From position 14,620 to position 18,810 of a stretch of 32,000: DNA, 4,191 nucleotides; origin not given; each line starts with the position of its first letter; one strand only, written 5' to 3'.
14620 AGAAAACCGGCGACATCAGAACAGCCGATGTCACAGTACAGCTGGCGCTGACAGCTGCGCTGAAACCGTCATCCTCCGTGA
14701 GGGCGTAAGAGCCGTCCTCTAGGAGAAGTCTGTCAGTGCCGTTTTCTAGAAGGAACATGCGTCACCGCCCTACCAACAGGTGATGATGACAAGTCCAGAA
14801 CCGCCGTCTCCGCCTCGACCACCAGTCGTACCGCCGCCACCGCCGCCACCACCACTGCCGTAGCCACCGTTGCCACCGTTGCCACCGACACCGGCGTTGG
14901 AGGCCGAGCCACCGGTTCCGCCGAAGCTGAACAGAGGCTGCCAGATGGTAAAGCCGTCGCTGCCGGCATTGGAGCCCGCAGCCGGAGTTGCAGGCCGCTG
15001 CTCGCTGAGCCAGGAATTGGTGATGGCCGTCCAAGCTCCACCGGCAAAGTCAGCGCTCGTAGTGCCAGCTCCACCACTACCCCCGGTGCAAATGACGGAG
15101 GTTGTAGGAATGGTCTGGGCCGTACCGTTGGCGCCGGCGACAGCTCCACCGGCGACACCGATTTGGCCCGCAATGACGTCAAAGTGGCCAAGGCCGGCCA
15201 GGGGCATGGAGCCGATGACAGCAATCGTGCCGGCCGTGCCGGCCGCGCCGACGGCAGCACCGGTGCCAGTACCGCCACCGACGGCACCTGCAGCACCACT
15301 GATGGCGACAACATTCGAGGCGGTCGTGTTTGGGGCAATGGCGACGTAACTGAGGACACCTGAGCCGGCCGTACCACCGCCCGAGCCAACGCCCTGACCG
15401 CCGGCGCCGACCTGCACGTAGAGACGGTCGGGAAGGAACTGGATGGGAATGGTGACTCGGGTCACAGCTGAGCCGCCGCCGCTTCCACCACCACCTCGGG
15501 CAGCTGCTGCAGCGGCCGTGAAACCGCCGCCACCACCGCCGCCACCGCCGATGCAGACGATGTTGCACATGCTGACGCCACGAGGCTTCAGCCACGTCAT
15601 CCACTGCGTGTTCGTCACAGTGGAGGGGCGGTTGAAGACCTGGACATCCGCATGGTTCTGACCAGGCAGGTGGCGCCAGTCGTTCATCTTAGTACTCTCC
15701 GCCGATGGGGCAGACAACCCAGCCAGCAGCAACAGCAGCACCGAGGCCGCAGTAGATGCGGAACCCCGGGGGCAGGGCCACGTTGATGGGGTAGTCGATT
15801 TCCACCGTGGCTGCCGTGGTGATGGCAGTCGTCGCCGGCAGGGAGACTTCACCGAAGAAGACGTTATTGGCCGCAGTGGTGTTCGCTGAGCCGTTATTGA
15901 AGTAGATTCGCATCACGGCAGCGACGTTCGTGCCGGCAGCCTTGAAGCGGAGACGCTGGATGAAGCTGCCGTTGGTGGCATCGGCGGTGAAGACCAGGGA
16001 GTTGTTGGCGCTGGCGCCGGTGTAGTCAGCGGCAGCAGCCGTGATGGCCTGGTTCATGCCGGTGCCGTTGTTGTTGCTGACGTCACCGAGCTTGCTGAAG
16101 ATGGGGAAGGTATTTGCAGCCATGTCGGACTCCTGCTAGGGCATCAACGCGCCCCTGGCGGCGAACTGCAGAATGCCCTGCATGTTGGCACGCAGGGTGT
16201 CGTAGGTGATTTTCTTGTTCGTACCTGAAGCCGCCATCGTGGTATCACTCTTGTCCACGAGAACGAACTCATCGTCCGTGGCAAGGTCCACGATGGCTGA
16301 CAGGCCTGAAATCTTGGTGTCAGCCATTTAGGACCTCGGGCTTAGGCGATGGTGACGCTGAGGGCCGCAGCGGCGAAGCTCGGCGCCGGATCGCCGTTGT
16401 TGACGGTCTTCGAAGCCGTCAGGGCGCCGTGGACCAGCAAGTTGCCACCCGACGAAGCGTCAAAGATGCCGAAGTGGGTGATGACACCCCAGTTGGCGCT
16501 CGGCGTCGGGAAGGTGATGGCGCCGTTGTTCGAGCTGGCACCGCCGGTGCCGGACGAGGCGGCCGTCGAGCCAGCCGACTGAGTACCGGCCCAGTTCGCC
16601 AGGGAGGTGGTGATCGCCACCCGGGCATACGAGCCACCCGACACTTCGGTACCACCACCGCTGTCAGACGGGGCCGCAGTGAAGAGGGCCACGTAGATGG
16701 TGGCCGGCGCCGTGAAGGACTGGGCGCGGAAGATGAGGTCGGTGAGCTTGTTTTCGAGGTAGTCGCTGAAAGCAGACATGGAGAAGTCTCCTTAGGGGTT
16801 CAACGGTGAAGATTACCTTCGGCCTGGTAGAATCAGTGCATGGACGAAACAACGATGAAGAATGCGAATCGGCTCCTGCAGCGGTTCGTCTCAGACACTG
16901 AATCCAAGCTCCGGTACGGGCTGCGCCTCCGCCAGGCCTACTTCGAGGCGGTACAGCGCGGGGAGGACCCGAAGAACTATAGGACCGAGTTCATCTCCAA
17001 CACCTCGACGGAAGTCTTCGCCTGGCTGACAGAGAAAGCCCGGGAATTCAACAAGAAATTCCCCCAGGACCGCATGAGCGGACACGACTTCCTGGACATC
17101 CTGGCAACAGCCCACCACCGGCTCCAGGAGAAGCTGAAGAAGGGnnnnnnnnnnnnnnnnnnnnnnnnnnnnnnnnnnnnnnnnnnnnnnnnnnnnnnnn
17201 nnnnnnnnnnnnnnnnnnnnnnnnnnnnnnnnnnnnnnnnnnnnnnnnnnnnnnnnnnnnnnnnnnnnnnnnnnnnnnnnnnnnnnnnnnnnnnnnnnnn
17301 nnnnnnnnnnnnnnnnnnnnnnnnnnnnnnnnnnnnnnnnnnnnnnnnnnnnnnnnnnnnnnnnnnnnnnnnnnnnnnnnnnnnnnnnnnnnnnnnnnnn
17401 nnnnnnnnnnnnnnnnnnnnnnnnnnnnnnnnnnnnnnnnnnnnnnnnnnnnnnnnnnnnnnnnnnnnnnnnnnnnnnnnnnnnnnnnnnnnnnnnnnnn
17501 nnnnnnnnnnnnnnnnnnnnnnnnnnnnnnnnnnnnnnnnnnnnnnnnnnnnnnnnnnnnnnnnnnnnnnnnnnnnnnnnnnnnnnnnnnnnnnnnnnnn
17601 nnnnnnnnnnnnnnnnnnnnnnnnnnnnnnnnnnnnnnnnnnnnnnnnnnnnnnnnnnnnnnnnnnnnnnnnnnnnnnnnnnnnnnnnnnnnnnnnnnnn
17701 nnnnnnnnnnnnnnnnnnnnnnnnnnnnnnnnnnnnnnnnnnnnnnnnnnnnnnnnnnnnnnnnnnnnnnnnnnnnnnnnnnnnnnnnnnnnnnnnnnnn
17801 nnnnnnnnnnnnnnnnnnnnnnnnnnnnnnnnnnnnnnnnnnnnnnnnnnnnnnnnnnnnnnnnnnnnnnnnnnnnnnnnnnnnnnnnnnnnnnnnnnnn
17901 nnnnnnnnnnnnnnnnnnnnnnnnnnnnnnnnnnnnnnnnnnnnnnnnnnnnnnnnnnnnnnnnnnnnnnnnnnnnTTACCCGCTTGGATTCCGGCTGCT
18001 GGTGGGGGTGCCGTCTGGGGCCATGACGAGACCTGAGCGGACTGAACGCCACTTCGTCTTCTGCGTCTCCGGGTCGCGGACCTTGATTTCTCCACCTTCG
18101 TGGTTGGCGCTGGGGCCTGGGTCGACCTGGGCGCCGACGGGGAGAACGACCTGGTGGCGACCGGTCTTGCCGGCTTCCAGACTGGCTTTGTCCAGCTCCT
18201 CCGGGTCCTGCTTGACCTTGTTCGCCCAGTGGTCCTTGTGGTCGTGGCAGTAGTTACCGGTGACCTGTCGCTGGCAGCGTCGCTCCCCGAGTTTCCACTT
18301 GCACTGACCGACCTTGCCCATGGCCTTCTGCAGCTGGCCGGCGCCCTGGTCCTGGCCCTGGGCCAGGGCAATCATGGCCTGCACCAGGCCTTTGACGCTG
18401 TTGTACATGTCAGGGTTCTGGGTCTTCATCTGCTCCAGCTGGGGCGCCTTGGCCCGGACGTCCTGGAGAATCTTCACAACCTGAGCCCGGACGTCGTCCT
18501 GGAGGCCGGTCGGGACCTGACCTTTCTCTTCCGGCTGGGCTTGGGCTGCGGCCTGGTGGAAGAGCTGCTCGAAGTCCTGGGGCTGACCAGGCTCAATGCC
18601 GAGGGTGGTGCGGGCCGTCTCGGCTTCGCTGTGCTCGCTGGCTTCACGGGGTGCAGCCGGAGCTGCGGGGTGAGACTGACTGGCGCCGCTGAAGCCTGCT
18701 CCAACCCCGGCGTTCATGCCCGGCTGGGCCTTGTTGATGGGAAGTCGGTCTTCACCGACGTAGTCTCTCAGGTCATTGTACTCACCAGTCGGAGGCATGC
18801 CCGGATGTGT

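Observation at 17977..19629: Phage late-operon protein carrying a minimal GGDEF/Cas10-type palm (mCpol-like) nucleotide-cyclase domain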

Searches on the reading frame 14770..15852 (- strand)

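Call 6: search_protein_families(library=phrogs, proteins=[window:14770-15852:-], max_evalue=0.01)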
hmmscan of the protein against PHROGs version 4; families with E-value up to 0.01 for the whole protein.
window:14770-15852:- (360 aa): 3 families
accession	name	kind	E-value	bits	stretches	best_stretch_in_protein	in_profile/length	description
phrog_754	-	tail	6.6e-07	30.3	1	76-358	50-323/325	minor tail protein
phrog_863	-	tail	3e-06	27.4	1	78-163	402-485/690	tail fiber assembly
phrog_356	-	tail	0.00032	20.1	1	77-165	662-757/924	minor tail protein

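Call 19: search_protein_families(library=pfam, proteins=[window:14770-15852:-], max_evalue=0.01)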
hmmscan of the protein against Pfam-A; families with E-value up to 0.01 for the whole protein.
window:14770-15852:- (360 aa): 1 family
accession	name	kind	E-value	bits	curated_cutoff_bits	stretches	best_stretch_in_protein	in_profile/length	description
PF21722.4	Gly_rich_2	-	3.4e-06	27.7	24.3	1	82-358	3-224/226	Glycine-rich domain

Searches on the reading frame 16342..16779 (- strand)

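Call 6: search_protein_families(library=phrogs, proteins=[window:16342-16779:-], max_evalue=0.01)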
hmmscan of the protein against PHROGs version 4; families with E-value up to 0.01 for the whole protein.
window:16342-16779:- (145 aa): 1 family
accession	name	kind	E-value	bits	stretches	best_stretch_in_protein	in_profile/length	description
phrog_240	-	head and packaging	4.9e-32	112.4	1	1-141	60-185/200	head protein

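Call 19: search_protein_families(library=pfam, proteins=[window:16342-16779:-], max_evalue=0.01)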
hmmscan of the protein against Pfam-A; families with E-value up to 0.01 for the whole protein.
window:16342-16779:- (145 aa): 1 family
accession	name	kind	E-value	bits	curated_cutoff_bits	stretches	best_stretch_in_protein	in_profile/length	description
PF23140.1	Gp80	-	2.6e-48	164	27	1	3-143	1-128/128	Podophage GP4 fiber I protein gp80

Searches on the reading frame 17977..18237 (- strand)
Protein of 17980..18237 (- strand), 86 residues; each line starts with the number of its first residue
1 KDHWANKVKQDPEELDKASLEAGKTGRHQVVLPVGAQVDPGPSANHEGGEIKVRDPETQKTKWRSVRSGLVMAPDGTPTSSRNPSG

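Call 25: find_homologous_proteins(query=window:17980-18237:-, max_evalue=0.001)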
Query seq(86 aa) (86 aa): 2 proteins with E <= 0.001 among 3 candidates.
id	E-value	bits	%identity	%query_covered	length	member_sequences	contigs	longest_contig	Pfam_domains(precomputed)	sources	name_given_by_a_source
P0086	5.4e-30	121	70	100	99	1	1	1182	-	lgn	-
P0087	4.5e-24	102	65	91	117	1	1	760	-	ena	-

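Call 34: search_protein_representatives(protein=window:17977-18213:-)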
Query: 78 residues. Proteins with E-value up to 0.001 (for the whole library): 129; up to 1e-10: 70; up to 1e-30: 5. The best 129 are listed.
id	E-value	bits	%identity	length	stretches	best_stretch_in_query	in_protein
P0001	3.1e-43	161.1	100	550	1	1-78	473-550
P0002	1.1e-36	140.3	91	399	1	5-78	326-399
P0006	4.1e-35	135.3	88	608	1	5-78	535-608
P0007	2.4e-34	132.9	86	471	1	6-78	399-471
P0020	5.4e-34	131.8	86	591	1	6-78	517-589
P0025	2.1e-28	114.0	73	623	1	6-78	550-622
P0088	8.8e-28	112.0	76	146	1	5-78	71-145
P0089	5.4e-27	109.5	76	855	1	11-78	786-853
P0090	1.4e-26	108.2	73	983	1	5-78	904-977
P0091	1.5e-25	104.9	74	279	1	11-78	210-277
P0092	2.3e-25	104.4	75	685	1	11-78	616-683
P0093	1.4e-24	101.9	70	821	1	6-78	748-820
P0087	1.6e-24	101.7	68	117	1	5-78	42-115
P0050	4.0e-24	100.4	66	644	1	2-78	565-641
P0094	7.5e-24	99.5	68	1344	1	5-78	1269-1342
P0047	4.1e-22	94.0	69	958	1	11-77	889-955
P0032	3.2e-15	72.1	55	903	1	5-78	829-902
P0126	4.4e-14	68.5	49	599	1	2-78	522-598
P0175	1.5e-05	41.4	46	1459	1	14-75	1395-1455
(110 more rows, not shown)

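Call 72: search_protein_families(library=pfam, alignment_id=A3, max_evalue=0.001)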
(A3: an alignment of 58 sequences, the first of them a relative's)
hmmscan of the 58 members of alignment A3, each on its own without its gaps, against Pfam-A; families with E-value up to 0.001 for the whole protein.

A. member 1, P0175 (1459 aa): 2 families
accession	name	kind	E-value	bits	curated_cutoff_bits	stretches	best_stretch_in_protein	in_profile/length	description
PF04055.27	Radical_SAM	-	4.2e-16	60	29.5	1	914-1074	3-166/166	Radical SAM superfamily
PF18905.5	DUF5661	-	4.3e-07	30.6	27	1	1334-1375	19-64/65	Protein of unknown function (DUF5661)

B. families by the number of members that match (of 58 scanned): 11 families
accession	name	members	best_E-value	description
PF18182.6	mCpol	46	3.5e-15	minimal CRISPR polymerase domain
PF18905.5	DUF5661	21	8.9e-12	Protein of unknown function (DUF5661)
PF22335.1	Cas10-Cmr2_palm2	6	9.4e-05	Cas10/Cmr2, second palm domain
PF00583.31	Acetyltransf_1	5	3.1e-08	Acetyltransferase (GNAT) family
PF04055.27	Radical_SAM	3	4.2e-16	Radical SAM superfamily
PF18760.7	ART-PolyVal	2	2.1e-19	ADP-Ribosyltransferase in polyvalent proteins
PF13508.13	Acetyltransf_7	2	1.2e-05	Acetyltransferase (GNAT) domain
PF24669.2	Ddi2_HDD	1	9.4e-06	Ddi2 HDD domain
PF13151.12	DUF3990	1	0.00011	Protein of unknown function (DUF3990)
PF13673.13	Acetyltransf_10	1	0.00045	Acetyltransferase (GNAT) domain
PF02074.21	Peptidase_M32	1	0.0008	Carboxypeptidase Taq (M32) metallopeptidase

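Call 77: search_solved_structures(query=A4, max_evalue=10, show_alignments=3)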
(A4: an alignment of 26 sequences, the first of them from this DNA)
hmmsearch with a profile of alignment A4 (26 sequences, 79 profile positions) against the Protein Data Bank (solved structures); distinct sequences matched with E-value up to 10: 3.
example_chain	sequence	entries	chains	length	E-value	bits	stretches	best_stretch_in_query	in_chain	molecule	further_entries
3do8_A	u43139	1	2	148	0.09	16.1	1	39-74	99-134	Phosphopantetheine adenylyltransferase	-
31zn_A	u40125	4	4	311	0.2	15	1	3-57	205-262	SAP30-binding protein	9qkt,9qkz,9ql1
9vuh_C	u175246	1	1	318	0.21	15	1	3-57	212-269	SAP30-binding protein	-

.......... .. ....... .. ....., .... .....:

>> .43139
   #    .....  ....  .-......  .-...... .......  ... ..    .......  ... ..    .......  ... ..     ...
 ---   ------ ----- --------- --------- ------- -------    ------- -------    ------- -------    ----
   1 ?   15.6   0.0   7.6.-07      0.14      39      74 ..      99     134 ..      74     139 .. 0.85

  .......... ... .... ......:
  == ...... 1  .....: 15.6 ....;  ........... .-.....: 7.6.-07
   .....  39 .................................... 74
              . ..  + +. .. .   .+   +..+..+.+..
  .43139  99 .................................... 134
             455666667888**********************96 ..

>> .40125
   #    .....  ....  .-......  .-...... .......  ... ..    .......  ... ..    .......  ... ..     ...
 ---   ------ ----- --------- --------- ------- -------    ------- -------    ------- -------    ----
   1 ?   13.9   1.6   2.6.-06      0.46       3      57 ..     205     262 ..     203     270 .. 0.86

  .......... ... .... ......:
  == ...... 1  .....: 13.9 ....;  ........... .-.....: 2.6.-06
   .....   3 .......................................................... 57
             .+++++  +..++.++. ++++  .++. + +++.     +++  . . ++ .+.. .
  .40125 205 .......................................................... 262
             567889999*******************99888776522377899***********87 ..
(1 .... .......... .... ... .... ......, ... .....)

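Call 78: search_protein_families(library=phrogs, proteins=[P0175, P0126], max_evalue=0.01)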
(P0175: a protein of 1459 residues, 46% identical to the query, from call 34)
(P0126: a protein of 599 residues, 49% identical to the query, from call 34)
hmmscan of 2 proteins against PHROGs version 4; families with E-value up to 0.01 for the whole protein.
P0175 (1459 aa): 0 families

P0126 (599 aa): 0 families

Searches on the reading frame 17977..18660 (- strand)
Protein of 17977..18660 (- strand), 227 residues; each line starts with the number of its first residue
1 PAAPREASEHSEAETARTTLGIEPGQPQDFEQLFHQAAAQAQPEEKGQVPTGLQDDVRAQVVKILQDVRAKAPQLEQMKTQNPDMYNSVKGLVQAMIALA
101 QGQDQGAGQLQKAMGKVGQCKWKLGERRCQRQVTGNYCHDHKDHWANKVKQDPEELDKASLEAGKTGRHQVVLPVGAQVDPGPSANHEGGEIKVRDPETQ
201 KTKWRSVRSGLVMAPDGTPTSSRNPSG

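Call 51: predict_structure(alignment_id=A2)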
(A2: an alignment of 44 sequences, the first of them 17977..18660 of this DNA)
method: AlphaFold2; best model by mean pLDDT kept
length: 227 residues; sequences in the alignment: 44
mean_pLDDT: 68.9   pTM: 0.32
mean pLDDT of the five models: 68.9, 68.6, 66.4, 66.0, 65.0
residues with pLDDT >= 90: 34; 70-90: 75; 50-70: 73; < 50: 45
segments of 3 or more residues with pLDDT < 50: 108-124, 130-141, 149-153
pLDDT, mean of each block of 10 residues (from residue 1): 59 68 59 73 50 74 90 95 95 87 61 43 49 45 52 50 55 85 72 89 87 83 60
secondary structure, 60 per line:
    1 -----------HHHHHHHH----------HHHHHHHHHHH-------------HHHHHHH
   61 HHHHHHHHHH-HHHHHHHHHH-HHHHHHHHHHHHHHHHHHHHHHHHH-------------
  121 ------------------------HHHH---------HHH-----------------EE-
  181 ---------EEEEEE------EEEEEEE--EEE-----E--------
elements in order: H12-19 H30-40 H54-70 H72-81 H83-107 H145-148 E190-195 E202-208 E211-213

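Call 54: fold_search(model_id=the predicted structure, library=pdb)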
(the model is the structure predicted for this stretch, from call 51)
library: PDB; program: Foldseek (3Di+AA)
matches with E <= 10: 257; with E <= 0.001: 0
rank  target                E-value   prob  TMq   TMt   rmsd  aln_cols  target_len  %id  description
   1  1ctm                  9.7e-01  0.16  0.09  0.08   6.7        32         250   22  CRYSTAL STRUCTURE OF CHLOROPLAST CYTOCHROME F REVEALS A NOVEL CYTOCHROME FOLD AND UNEXPECTED HEME LIGATION (released 1994-05-31)
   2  5tnw_A                1.4e+00  0.12  0.13  0.23   6.0        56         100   21  Phospholipase C gamma-1 C-terminal SH2 domain (released 2017-04-19)
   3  9fvr_D                1.4e+00  0.10  0.11  0.15  12.3        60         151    8  Transcription repressor NrdR from E. coli, ATP/dATP-bound state, SeMet protein (released 2025-03-19)
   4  6a2i_A                1.7e+00  0.41  0.14  0.47   4.0        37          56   19  Architectural roles of Cren7 in folding crenarchaeal chromatin filament (released 2019-01-16)
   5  4gn3_H                1.7e+00  0.15  0.11  0.21   6.2        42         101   24  OBody AM1L10 bound to hen egg-white lysozyme (released 2013-08-21)
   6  8u7x_A                2.0e+00  0.05  0.09  0.05  16.4        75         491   20  Crystal structure of non-receptor protein tyrosine phosphatase SHP2 in complex with inhibitor compound 24 (released 2024-01-03)
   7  7w63_A                2.1e+00  0.12  0.12  0.08  10.0        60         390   10  Crystal structure of minor pilin TcpB from Vibrio cholerae (released 2022-11-09)
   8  4k44_B                2.1e+00  0.09  0.12  0.22   6.3        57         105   21  Auto-inhibition and phosphorylation-induced activation of PLC-gamma isozymes (released 2013-06-26)
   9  7kq1_E                2.2e+00  0.09  0.10  0.09   9.5        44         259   11  PCNA bound to truncated peptide mimetic (released 2021-05-19)
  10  6crg_B                2.2e+00  0.04  0.09  0.05  13.1        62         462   19  Crystal Structure of Shp2 E76K GOF Mutant in complex with SHP099 (released 2018-11-07)
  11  8vcf                  2.5e+00  0.08  0.12  0.21   8.5        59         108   14  Crystal structure of Superbinder Src SH2 domain with Cysteine to Serine mutations (released 2025-01-29)
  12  2ooy_B                2.5e+00  0.07  0.12  0.25  13.6        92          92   11  Crystal structure of the adenylate sensor from AMP-activated protein kinase complexed with ATP (released 2007-02-06)
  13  5boi                  2.7e+00  0.15  0.13  0.13   4.1        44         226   20  Bacillus megaterium YpeB C-terminal domain (released 2015-08-12)
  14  3tdg                  2.7e+00  0.13  0.13  0.12   9.7        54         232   15  Structural and functional characterization of Helicobacter pylori DsbG (released 2011-11-09)
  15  9vgw_B                2.7e+00  0.04  0.08  0.08  11.2        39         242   18  Crystal structure of human PCNA in complex with REV1 PIP-box (released 2025-09-10)
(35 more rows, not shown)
